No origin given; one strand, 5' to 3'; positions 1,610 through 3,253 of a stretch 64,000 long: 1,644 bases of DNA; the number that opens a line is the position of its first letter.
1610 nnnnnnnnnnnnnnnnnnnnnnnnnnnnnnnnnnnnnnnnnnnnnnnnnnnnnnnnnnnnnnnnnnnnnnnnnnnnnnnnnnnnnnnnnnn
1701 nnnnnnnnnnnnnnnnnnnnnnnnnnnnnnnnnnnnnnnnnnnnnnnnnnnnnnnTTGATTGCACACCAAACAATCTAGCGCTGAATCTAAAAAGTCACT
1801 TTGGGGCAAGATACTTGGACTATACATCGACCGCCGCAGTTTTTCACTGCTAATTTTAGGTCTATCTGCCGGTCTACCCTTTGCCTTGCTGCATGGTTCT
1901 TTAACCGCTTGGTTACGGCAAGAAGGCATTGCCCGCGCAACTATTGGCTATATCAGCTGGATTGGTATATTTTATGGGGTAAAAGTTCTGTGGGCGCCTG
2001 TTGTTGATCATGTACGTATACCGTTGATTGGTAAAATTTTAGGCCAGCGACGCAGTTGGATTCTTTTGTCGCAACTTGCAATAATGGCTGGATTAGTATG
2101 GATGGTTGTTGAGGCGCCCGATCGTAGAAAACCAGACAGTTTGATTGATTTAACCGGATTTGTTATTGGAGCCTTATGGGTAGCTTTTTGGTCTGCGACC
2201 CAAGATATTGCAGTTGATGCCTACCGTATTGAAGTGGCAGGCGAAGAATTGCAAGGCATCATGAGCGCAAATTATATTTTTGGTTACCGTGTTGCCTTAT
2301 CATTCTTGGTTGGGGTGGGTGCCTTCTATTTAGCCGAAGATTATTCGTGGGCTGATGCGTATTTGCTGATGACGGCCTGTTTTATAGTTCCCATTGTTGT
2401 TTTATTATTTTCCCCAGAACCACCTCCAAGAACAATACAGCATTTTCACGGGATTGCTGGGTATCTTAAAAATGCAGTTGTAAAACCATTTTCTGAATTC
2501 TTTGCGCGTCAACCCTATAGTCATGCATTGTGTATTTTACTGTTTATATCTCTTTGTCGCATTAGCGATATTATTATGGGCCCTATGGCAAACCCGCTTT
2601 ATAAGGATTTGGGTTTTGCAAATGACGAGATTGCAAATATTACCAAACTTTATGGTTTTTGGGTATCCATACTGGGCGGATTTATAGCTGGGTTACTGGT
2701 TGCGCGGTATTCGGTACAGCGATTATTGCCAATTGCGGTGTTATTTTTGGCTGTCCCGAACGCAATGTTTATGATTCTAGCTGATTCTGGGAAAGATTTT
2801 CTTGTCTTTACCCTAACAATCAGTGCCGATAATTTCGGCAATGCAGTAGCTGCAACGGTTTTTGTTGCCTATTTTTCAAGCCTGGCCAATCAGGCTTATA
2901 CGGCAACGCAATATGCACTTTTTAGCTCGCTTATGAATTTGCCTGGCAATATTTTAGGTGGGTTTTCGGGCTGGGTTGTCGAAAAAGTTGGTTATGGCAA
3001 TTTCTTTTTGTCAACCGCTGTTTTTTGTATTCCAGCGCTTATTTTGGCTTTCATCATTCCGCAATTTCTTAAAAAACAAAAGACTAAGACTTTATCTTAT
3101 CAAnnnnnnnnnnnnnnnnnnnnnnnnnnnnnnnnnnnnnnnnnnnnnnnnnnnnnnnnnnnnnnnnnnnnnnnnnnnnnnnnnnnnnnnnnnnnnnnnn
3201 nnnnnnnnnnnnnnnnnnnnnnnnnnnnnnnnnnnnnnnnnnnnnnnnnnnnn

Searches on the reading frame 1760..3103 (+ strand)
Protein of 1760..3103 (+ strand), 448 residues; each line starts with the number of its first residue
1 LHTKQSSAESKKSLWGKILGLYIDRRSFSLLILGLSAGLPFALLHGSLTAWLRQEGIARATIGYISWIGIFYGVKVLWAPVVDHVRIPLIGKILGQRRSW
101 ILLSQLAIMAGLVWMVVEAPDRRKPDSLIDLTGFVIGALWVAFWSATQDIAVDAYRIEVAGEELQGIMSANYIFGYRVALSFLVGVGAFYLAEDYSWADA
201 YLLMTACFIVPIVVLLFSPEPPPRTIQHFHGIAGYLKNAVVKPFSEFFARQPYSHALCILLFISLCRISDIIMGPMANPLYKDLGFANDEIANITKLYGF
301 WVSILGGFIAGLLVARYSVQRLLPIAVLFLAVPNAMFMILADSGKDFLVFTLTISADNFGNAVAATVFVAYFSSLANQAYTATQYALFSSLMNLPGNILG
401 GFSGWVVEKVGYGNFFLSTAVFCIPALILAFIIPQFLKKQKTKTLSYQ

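Call 64: search_protein_families(library=ncbifam, proteins=[window:1760-3103:+], max_evalue=1e-20)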
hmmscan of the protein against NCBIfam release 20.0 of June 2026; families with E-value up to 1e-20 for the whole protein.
window:1760-3103:+ (448 aa): 4 families
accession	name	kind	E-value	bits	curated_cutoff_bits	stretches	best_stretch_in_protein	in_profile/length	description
TIGR00901.2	2A0125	subfamily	6.1e-132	440.2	350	1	22-432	1-416/417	AmpG family muropeptide MFS transporter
NF008867.0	PRK11902.1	equivalog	1.1e-70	238.7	656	1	18-439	6-409/419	muropeptide transporter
NF008238.0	PRK11010.1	equivalog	2.3e-65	221.3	756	1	18-441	5-410/492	muropeptide MFS transporter AmpG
TIGR02718.1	sider_RhtX_FptX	subfamily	1.5e-28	99.8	356.15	1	30-431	6-388/390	RhtX/FptX family siderophore transporter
